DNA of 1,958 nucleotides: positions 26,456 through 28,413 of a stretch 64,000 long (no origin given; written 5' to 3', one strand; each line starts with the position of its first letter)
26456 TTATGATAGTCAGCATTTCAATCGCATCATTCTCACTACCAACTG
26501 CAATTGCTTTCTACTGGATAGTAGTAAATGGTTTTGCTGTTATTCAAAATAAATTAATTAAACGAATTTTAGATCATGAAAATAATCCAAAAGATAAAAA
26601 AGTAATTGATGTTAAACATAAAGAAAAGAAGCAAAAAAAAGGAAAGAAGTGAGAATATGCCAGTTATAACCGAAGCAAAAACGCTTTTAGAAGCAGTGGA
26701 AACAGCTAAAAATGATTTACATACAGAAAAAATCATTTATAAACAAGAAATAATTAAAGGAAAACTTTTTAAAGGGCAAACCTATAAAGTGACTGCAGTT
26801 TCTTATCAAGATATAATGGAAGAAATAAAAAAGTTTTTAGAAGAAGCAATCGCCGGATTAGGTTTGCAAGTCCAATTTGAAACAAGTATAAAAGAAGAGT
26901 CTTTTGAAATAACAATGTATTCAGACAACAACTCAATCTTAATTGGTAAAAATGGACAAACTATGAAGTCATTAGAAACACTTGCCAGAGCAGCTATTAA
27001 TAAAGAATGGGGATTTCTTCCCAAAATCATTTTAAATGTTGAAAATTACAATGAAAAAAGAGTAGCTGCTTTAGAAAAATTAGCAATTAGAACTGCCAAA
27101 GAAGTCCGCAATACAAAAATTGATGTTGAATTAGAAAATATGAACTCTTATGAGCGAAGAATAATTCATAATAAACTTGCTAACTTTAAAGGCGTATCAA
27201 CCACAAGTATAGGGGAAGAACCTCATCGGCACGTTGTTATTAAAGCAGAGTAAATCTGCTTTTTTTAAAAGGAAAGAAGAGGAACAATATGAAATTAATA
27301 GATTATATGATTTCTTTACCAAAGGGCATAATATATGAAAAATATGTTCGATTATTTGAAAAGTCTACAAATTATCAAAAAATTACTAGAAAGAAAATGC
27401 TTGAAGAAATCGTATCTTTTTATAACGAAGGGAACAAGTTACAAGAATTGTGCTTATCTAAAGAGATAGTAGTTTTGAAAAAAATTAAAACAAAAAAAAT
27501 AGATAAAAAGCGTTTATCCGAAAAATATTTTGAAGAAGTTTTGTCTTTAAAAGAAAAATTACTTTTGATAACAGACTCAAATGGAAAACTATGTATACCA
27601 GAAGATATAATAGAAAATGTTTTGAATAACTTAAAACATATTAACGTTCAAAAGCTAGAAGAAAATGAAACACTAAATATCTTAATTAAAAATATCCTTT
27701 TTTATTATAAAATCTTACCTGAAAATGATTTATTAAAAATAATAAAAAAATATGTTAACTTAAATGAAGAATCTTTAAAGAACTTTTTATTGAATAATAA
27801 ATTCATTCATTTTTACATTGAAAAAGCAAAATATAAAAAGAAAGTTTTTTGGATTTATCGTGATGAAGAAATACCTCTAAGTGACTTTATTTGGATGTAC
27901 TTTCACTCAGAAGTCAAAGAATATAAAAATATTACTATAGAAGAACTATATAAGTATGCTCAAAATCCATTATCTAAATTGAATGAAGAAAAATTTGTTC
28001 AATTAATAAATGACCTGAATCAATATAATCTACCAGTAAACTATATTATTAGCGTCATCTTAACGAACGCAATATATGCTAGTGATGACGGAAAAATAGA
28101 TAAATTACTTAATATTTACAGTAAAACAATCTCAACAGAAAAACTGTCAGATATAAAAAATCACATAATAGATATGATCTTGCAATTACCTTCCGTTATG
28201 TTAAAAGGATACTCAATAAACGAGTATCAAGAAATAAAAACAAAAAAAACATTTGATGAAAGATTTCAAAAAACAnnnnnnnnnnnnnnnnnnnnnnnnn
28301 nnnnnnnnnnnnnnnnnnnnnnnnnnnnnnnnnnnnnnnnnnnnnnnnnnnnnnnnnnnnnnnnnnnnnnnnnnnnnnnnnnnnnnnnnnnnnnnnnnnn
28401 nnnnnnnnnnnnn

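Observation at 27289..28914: A 541-aa orphan ORF inserted inside the universally conserved rnpA-yidC-jag-mnmE-mnmG-rsmG origin cluster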

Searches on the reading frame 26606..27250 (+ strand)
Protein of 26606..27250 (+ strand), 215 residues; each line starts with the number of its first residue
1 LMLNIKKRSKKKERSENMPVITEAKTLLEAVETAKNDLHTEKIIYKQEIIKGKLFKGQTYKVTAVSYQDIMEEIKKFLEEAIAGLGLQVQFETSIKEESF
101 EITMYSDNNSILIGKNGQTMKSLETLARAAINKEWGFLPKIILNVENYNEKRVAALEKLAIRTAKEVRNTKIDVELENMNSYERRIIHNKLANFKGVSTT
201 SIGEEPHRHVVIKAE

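Call 39: search_protein_families(library=pfam, proteins=[window:26606-27250:+], max_evalue=0.01)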
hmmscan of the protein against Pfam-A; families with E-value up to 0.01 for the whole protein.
window:26606-27250:+ (215 aa): 3 families
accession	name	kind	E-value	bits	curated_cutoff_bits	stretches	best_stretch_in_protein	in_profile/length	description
PF01424.28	R3H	-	2.9e-19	69.3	26.8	1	155-213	2-59/60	R3H domain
PF13083.13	KH_KhpA-B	-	8.3e-10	38.9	32.1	1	75-134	5-65/73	KhpA/KhpB, KH domain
PF07650.23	KH_2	-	9e-06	25.9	22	1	73-134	1-65/78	KH domain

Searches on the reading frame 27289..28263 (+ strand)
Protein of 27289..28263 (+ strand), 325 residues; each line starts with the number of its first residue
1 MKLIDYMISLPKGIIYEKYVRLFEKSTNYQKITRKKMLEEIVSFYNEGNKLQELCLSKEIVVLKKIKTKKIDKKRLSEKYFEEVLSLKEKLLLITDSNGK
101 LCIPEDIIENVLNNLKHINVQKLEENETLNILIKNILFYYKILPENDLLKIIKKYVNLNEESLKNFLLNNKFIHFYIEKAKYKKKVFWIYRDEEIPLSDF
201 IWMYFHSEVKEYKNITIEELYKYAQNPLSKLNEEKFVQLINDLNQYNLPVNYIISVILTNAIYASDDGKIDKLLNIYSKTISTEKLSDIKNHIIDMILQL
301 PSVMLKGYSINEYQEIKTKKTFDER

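Call 103: search_solved_structures(query=A10, max_evalue=10, show_alignments=2)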
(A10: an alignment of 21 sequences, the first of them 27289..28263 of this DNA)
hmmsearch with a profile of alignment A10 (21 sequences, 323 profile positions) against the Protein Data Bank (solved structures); distinct sequences matched with E-value up to 10: 0.
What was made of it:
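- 27289..28248 (+): N-module (aa 1-320): helical, with a winged-helix unit. No Pfam family on record. Ends in the motif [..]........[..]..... No PDB sequence relative (call 103).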
